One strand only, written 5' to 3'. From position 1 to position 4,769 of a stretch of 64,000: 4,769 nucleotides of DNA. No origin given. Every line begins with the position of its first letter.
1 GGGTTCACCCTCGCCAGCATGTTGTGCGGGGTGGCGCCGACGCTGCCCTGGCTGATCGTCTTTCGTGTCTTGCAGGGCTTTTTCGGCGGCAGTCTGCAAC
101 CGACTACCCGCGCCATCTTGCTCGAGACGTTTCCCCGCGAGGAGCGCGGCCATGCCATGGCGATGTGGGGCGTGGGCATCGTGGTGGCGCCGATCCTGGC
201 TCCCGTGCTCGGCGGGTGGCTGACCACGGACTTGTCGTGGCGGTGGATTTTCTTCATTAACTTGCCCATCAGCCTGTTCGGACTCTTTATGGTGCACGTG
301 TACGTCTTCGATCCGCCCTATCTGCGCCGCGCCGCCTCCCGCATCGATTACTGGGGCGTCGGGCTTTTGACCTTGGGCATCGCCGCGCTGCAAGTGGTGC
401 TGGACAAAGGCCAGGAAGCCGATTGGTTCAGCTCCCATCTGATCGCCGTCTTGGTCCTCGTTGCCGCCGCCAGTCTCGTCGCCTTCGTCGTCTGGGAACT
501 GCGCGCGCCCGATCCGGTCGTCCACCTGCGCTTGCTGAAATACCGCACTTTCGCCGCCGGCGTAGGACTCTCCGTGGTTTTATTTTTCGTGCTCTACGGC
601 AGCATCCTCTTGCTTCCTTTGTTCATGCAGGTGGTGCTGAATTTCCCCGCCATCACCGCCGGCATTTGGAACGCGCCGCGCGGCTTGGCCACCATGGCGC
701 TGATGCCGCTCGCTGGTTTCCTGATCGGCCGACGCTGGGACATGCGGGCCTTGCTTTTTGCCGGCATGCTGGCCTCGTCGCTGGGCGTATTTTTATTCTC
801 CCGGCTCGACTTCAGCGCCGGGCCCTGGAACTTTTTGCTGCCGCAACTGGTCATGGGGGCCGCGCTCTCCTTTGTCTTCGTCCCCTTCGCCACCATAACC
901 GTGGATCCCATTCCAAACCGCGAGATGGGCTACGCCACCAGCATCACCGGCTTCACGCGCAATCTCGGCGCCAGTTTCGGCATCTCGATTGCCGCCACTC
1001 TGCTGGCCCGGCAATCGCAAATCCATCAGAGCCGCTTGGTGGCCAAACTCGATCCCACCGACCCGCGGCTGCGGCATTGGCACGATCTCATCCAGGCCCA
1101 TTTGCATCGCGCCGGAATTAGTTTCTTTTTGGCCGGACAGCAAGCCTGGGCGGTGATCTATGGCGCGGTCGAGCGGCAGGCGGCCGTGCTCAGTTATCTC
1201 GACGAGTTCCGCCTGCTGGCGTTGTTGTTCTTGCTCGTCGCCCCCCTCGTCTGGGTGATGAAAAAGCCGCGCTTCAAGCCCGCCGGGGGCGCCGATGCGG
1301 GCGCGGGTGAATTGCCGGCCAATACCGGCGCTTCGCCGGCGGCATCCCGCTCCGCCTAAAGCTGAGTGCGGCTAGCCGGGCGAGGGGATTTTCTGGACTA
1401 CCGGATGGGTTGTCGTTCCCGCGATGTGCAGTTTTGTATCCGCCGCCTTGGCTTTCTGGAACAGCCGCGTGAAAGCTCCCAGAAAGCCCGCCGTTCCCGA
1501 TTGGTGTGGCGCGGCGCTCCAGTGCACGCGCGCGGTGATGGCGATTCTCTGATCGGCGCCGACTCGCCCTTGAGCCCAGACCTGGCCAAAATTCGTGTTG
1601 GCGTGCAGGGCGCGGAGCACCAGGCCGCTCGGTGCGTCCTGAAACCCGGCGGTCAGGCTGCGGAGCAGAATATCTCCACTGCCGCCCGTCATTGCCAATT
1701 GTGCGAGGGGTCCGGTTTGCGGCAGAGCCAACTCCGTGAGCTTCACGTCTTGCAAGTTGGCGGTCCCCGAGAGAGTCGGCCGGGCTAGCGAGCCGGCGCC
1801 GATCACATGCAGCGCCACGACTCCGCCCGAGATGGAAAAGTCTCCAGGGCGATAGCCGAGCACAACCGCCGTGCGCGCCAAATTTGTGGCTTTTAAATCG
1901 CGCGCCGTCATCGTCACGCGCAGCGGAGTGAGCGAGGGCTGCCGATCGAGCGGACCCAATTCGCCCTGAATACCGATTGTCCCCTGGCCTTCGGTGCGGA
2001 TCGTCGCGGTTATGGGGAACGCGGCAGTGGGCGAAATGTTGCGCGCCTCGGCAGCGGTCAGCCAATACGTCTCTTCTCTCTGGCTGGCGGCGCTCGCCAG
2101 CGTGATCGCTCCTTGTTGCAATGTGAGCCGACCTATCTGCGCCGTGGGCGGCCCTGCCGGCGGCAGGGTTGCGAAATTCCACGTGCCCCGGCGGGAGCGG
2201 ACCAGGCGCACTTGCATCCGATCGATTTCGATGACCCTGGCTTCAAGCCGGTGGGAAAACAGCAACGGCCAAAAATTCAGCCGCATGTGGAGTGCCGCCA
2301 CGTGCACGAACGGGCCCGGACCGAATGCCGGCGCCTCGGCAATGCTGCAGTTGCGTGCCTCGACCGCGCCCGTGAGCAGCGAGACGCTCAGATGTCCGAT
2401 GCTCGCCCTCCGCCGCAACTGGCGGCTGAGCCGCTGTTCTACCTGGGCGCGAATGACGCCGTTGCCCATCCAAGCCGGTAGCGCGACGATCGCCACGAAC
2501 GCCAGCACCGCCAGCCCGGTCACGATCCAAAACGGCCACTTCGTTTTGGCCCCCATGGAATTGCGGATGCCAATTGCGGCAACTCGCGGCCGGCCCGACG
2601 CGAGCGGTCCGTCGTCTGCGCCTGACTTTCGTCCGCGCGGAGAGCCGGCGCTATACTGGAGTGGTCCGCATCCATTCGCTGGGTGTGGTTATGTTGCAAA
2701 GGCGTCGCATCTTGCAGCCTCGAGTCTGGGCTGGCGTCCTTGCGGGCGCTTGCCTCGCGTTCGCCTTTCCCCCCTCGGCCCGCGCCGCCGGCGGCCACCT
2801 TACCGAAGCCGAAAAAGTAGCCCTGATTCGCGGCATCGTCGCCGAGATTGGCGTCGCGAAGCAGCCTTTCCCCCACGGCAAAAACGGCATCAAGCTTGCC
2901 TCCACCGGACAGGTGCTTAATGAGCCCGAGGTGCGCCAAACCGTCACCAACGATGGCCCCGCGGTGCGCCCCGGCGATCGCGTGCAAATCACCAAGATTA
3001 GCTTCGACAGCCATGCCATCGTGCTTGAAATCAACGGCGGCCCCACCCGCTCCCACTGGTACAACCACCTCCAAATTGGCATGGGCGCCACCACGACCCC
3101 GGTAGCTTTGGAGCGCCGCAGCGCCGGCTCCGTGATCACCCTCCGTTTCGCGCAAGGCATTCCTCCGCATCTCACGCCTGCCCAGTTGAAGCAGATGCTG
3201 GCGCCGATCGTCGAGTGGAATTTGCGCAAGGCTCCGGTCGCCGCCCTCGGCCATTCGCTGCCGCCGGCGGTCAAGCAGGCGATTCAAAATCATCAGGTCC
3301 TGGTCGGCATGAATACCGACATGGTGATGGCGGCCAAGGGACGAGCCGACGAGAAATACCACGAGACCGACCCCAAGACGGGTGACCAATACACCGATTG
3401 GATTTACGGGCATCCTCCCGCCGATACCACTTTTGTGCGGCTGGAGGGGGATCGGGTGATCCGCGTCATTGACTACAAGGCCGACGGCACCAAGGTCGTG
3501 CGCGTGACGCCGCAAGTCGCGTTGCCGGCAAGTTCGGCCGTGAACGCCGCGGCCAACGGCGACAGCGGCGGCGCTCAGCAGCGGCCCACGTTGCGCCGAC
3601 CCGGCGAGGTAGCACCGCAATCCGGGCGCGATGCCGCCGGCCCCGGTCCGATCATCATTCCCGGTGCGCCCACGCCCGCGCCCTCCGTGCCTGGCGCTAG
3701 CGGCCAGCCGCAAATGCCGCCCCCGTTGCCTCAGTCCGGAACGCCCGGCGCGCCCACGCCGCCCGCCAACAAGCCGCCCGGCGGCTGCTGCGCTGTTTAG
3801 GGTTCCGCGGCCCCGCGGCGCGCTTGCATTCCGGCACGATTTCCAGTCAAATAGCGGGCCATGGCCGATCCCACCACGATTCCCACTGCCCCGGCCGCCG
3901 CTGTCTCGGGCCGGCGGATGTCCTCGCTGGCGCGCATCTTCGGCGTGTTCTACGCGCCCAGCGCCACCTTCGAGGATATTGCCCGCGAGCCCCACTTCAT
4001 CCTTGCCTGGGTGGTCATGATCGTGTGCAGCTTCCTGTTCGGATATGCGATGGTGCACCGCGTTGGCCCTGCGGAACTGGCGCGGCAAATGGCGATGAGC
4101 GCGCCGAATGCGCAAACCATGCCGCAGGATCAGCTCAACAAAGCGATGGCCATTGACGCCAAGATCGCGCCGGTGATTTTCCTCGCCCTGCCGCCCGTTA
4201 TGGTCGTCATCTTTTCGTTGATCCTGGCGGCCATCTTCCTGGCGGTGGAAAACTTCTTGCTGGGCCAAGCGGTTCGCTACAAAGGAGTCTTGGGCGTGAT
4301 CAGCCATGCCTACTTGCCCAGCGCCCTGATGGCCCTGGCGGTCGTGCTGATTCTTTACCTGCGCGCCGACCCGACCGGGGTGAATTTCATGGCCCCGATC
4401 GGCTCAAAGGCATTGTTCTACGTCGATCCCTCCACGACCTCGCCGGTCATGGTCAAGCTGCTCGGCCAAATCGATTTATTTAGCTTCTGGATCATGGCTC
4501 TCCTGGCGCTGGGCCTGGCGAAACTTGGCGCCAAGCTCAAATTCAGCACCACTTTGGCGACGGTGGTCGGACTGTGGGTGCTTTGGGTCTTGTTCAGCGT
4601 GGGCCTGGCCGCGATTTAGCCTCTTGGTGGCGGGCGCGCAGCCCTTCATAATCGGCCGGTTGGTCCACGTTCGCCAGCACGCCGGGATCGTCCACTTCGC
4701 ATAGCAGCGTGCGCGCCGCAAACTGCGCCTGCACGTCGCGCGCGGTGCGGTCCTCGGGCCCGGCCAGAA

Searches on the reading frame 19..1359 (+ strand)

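Call 62: search_protein_families(library=pfam, proteins=[window:19-1359:+], max_evalue=0.0001)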
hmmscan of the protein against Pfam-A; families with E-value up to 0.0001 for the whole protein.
window:19-1359:+ (446 aa): 1 family
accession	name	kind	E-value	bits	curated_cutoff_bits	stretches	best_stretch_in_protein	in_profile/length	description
PF07690.21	MFS_1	-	6e-40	137.7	33.4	1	3-321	78-346/347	Major Facilitator Superfamily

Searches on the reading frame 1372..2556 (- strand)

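Call 62: search_protein_families(library=pfam, proteins=[window:1372-2556:-], max_evalue=0.0001)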
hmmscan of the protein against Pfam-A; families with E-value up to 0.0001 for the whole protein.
window:1372-2556:- (394 aa): 3 families
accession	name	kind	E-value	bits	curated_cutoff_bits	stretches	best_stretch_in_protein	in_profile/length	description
PF05359.17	DUF748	-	3.9e-19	68.7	50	1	12-293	19-297/1037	Domain of Unknown Function (DUF748)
PF05170.20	AsmA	-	2.2e-07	30.5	29.8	1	5-131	5-130/607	AsmA family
PF13116.12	YhdP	-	1.8e-05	23.3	46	1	9-157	12-151/1224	YhdP protein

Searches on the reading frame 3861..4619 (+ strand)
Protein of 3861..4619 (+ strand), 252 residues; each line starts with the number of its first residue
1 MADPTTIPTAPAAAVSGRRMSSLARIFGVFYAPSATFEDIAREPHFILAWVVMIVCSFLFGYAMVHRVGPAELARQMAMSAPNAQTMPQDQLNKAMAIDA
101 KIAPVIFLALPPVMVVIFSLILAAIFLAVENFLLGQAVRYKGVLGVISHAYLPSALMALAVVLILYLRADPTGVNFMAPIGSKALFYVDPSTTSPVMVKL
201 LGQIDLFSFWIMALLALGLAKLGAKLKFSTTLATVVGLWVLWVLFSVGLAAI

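Call 62: search_protein_families(library=pfam, proteins=[window:3861-4619:+], max_evalue=0.0001)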
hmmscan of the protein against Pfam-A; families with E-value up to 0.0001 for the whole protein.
window:3861-4619:+ (252 aa): 1 family
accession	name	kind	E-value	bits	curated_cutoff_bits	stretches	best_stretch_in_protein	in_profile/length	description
PF04893.22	Yip1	-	2.3e-09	37.8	28.6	1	27-251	1-172/173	Yip1 domain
